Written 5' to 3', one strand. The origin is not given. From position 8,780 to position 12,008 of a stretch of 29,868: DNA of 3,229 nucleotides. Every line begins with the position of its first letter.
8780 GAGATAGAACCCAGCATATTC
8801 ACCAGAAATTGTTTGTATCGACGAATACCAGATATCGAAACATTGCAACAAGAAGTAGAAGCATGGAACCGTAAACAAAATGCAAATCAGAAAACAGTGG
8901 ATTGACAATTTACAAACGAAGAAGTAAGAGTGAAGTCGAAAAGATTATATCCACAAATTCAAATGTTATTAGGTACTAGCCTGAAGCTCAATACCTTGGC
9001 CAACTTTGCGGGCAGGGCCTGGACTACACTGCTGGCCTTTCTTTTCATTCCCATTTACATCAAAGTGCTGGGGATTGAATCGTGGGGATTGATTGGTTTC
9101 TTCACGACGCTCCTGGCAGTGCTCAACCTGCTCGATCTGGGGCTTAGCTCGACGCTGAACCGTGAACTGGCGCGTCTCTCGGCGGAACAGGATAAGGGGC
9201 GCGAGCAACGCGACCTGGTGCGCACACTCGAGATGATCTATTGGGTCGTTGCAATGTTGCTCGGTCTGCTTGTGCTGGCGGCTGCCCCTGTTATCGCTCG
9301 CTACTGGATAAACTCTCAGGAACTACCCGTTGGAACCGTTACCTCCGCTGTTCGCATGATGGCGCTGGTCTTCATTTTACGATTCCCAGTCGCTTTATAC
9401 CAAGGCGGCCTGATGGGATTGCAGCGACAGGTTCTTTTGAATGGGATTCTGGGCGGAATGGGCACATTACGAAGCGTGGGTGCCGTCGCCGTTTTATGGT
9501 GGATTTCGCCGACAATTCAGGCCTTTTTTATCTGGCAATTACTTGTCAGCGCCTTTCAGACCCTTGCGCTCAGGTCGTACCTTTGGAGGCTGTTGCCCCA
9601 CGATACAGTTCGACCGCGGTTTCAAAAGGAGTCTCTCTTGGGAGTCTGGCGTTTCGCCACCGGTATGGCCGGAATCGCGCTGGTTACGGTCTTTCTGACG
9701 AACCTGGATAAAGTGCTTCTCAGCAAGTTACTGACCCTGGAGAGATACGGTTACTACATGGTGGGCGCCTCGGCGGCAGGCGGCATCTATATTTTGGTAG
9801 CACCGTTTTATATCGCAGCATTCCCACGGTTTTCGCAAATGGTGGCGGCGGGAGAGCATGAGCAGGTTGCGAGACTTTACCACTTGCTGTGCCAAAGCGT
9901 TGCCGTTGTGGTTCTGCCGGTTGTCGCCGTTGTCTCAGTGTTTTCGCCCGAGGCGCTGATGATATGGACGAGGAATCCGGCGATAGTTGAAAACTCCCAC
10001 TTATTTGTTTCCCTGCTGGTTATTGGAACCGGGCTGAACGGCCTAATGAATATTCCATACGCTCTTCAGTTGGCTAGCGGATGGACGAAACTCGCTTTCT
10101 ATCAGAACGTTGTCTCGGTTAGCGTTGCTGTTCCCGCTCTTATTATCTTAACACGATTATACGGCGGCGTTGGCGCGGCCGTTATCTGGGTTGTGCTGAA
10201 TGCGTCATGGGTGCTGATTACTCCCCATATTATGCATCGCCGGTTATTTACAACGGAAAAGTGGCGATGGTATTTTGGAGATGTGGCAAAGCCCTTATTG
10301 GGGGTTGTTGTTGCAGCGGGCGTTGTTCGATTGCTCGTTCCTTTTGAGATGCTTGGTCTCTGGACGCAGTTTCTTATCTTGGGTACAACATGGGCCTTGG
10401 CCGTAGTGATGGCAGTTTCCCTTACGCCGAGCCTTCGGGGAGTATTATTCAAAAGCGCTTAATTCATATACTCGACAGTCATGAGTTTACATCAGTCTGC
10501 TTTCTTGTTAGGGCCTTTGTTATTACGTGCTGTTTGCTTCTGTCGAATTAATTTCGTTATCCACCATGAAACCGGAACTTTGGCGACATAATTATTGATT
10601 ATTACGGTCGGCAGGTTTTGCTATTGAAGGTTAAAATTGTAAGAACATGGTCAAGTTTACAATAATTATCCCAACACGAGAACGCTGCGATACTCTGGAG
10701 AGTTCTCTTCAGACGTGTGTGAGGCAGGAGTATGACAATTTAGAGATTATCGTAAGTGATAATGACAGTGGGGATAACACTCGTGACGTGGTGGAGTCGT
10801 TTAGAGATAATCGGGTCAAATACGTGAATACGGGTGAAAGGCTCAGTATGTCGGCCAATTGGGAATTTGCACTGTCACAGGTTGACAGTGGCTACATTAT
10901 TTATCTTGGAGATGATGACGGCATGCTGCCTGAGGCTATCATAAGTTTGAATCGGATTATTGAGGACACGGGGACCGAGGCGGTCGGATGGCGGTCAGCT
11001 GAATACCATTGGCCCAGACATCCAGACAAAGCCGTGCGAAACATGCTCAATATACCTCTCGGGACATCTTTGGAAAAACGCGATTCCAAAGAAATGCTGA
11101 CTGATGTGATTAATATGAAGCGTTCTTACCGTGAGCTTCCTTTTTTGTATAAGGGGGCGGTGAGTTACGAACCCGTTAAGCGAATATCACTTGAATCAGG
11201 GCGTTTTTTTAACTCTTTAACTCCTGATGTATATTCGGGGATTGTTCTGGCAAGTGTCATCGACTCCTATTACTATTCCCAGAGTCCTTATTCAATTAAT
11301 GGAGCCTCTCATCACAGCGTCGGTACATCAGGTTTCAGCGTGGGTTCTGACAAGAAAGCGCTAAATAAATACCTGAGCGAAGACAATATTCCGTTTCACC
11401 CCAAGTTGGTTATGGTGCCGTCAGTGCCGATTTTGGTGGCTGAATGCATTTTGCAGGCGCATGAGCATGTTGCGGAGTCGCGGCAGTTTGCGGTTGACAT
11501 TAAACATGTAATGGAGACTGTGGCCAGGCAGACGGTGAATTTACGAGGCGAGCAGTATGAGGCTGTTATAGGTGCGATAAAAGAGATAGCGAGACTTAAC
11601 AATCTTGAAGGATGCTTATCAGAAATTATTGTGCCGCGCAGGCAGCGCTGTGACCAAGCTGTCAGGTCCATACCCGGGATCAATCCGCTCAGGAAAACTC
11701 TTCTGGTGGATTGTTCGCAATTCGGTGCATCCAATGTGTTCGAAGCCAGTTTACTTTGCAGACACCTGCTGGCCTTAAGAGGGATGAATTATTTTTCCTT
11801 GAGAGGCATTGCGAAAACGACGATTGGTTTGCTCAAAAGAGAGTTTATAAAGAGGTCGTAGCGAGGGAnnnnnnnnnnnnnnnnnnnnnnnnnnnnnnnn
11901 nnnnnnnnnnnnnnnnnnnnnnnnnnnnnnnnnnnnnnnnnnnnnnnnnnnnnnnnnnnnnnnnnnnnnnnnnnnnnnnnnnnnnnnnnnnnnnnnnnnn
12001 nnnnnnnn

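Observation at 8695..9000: IS630 remnant sits in the 5' end of wzx and supplies its apparent start codon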

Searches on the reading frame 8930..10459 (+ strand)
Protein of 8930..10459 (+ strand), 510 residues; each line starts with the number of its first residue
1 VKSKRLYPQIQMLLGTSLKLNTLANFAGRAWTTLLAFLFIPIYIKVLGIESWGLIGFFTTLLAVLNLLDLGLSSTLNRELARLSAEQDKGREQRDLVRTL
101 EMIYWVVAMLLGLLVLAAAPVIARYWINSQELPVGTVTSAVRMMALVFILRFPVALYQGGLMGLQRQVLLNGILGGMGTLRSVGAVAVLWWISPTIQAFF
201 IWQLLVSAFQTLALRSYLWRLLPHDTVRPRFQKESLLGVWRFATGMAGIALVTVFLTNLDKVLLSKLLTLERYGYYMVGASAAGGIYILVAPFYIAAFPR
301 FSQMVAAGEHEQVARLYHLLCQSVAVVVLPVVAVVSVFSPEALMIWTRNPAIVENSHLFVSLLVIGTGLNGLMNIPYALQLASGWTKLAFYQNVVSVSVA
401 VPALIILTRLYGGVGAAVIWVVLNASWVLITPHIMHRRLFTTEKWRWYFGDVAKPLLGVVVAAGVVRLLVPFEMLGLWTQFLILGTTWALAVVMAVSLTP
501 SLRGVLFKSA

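Call 8: search_protein_families(library=pfam, proteins=[window:8930-10459:+], max_evalue=0.01)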
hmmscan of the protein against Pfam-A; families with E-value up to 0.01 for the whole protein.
window:8930-10459:+ (510 aa): 2 families
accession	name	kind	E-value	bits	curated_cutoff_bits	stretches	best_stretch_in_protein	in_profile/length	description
PF13440.11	Polysacc_synt_3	-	1.2e-12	48.1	23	1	47-343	6-280/293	Polysaccharide biosynthesis protein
PF01554.23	MatE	-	7.9e-05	22.8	24.9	1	253-402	9-157/161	MatE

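Call 9: search_protein_families(library=ncbifam, proteins=[window:8930-10459:+], max_evalue=10)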
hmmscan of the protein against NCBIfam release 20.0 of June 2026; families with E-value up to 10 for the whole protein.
window:8930-10459:+ (510 aa): 2 families
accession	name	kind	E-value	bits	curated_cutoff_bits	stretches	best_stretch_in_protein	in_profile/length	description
NF007773.0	PRK10459.1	equivalog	1e-10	41.2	273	1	37-466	26-432/492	MOP flippase family protein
NF041503.1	WZX_like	subfamily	0.0024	17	300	1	29-363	6-355/429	O-unit flippase-like protein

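Call 17: find_homologous_proteins(query=window:8930-10459:+)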
Query window:8930-10459:+ (510 aa): 1617 proteins with E <= 0.001 among 8000 candidates; the best 120 are listed.
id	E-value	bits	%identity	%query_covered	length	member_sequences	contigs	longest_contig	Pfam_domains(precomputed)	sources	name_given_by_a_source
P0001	0.0e+0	1062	100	98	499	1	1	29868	PF13440.12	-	-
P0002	1.7e-267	907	85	97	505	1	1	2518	PF01943.23,PF13440.12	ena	-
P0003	3.9e-267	905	85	97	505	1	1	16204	PF01943.23,PF01554.24,PF13440.12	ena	-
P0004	8.7e-267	904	84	97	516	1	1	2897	PF01943.23,PF01554.24,PF13440.12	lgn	-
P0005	3.0e-253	860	80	97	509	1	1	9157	PF01943.23,PF01554.24,PF13440.12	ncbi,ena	-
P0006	6.2e-253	859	81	97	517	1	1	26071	PF01943.23,PF01554.24,PF13440.12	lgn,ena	-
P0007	1.1e-220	752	77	88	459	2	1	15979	PF01943.23,PF01554.24,PF13440.12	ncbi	-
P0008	6.9e-217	740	70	96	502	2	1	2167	PF13440.12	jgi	-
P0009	4.2e-183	628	59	95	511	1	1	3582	PF01943.23,PF01554.24,PF13440.12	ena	-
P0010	1.8e-181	623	58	95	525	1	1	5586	PF01943.23,PF01554.24,PF13440.12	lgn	-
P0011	2.4e-160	553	55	88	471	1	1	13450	PF01943.23,PF01554.24,PF13440.12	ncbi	ncbi:MAG: oligosaccharide flippase family protein, partial [Candidatus Hydrogenedentales bacterium]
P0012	8.1e-157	542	50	96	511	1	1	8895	PF01943.23,PF13440.12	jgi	-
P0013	1.3e-156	541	54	93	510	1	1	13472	PF01943.23,PF01554.24,PF13440.12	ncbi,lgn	-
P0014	5.4e-154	532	51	97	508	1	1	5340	PF01943.23,PF01554.24,PF13440.12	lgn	-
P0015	2.7e-153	530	51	95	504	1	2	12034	PF01943.23,PF01554.24,PF13440.12,PF03023.20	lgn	-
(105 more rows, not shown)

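Call 19: find_encoding_contigs(protein=P0003, flank=6000, max_places=3)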
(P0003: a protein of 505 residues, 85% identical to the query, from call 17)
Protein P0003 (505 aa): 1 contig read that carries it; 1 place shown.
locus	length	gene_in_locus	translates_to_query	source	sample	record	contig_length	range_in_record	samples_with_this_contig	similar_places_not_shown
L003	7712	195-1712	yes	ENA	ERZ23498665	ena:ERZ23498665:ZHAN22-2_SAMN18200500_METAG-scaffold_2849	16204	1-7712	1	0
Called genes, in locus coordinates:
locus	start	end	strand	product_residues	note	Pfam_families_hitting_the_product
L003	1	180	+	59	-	?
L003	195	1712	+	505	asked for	PF01943:Polysacc_synt, PF13440:Polysacc_synt_3, PF01554:MatE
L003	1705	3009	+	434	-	PF00535:Glycos_transf_2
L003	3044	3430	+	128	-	-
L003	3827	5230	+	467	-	PF04932:Wzy_C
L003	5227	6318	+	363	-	PF13439:Glyco_transf_4, PF20706:GT4-conflict, PF00534:Glycos_transf_1, PF13692:Glyco_trans_1_4, PF13524:Glyco_trans_1_2 (weak)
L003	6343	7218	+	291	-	PF00535:Glycos_transf_2 (weak)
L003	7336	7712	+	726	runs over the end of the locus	PF13602:ADH_zinc_N_2 (faint), PF01262:AlaDh_PNT_C (faint), PF00107:ADH_zinc_N, PF01408:GFO_IDH_MocA, PF02894:GFO_IDH_MocA_C (faint), PF22725:GFO_IDH_MocA_C3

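Call 20: find_encoding_contigs(protein=P0006, flank=6000, max_places=3)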
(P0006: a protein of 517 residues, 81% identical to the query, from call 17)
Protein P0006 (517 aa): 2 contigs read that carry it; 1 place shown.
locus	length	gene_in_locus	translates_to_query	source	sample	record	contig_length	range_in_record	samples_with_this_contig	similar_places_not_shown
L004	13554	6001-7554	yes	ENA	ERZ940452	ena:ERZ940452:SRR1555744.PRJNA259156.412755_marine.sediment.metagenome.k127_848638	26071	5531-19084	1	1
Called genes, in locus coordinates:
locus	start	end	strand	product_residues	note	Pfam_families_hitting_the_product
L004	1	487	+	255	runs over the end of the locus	PF00483:NTP_transferase, PF12804:NTP_transf_3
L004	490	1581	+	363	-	PF01073:3Beta_HSD (weak), PF01370:Epimerase, PF16363:GDP_Man_Dehyd, PF02719:Polysacc_synt_2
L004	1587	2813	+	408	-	PF08421:Methyltransf_13, PF13489:Methyltransf_23, PF08241:Methyltransf_11 (weak), PF08242:Methyltransf_12 (weak), PF08484:Methyltransf_14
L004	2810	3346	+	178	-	PF00908:dTDP_sugar_isom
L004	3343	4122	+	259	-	PF00551:Formyl_trans_N, PF18216:N_formyltrans_C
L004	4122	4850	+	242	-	PF04989:RMNT_CmcI, PF13578:Methyltransf_24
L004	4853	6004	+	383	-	PF00155:Aminotran_1_2 (weak), PF01041:DegT_DnrJ_EryC1, PF00266:Aminotran_5 (faint)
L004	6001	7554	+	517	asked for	PF01943:Polysacc_synt, PF13440:Polysacc_synt_3, PF01554:MatE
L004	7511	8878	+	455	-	PF00535:Glycos_transf_2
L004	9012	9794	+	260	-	PF13489:Methyltransf_23, PF01209:Ubie_methyltran (weak), PF08241:Methyltransf_11, PF08242:Methyltransf_12, PF13649:Methyltransf_25, PF13847:Methyltransf_31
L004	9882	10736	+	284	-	PF01209:Ubie_methyltran, PF13489:Methyltransf_23, PF08241:Methyltransf_11, PF08242:Methyltransf_12, PF13649:Methyltransf_25, PF13847:Methyltransf_31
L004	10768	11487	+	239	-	PF03567:Sulfotransfer_2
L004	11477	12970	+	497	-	-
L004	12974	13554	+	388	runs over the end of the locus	PF13439:Glyco_transf_4, PF13579:Glyco_trans_4_4, PF20706:GT4-conflict, PF00534:Glycos_transf_1, PF13692:Glyco_trans_1_4, PF13524:Glyco_trans_1_2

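Call 21: find_encoding_contigs(protein=P0002, flank=3000, max_places=3)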
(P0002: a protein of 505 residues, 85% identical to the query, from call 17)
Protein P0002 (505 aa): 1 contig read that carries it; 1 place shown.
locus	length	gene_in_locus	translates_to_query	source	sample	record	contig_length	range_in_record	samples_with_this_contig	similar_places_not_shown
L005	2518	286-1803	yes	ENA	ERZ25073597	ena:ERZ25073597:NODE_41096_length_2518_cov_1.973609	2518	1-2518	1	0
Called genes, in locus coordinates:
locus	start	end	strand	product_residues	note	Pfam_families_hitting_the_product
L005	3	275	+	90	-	?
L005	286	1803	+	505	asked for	PF01943:Polysacc_synt, PF13440:Polysacc_synt_3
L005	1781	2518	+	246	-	?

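Call 30: find_encoding_contigs(protein=P0005, flank=3000, max_places=2)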
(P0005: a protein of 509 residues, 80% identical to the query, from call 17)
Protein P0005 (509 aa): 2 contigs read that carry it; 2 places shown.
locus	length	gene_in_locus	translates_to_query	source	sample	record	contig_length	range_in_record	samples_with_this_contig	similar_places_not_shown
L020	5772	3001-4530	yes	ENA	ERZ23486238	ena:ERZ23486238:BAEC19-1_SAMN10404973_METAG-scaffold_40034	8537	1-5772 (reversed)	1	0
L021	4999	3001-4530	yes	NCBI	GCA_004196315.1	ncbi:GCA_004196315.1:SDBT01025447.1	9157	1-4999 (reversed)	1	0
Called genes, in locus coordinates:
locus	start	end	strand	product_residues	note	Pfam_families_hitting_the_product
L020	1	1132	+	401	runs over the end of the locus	PF00908:dTDP_sugar_isom, PF25084:LbH_EIF2B (weak), PF25087:GMPPB_C (faint), PF00132:Hexapep (weak)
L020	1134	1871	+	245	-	PF04989:RMNT_CmcI, PF13578:Methyltransf_24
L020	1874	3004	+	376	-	PF00155:Aminotran_1_2 (weak), PF01041:DegT_DnrJ_EryC1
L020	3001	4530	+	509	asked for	PF01943:Polysacc_synt, PF13440:Polysacc_synt_3, PF01554:MatE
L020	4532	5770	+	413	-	?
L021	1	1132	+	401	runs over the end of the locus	PF00908:dTDP_sugar_isom, PF25084:LbH_EIF2B (weak), PF25087:GMPPB_C (faint), PF00132:Hexapep (weak)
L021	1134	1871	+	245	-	PF04989:RMNT_CmcI, PF13578:Methyltransf_24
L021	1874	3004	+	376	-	PF00155:Aminotran_1_2 (weak), PF01041:DegT_DnrJ_EryC1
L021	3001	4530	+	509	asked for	PF01943:Polysacc_synt, PF13440:Polysacc_synt_3, PF01554:MatE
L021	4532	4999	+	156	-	?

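Call 31: find_encoding_contigs(protein=P0004, flank=3000, max_places=2)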
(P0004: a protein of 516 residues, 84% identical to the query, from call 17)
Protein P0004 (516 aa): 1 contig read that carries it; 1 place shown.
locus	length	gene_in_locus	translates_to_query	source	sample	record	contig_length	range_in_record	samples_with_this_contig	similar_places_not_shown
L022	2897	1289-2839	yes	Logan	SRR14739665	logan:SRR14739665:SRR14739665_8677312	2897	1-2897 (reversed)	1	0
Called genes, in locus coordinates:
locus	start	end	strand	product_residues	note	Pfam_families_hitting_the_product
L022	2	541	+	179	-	?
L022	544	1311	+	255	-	PF04989:RMNT_CmcI, PF13578:Methyltransf_24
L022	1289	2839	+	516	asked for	PF01943:Polysacc_synt, PF13440:Polysacc_synt_3, PF01554:MatE (weak)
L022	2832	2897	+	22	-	?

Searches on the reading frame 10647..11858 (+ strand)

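Call 8: search_protein_families(library=pfam, proteins=[window:10647-11858:+], max_evalue=0.01)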
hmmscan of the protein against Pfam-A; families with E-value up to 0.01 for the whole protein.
window:10647-11858:+ (404 aa): 2 families
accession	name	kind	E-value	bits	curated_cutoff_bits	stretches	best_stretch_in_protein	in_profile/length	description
PF00535.33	Glycos_transf_2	-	1.2e-20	74.6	23.3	1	5-149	1-147/168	Glycosyl transferase family 2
PF13641.12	Glyco_tranf_2_3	-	4.5e-07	30.6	27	1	4-125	3-130/230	Glycosyltransferase like family 2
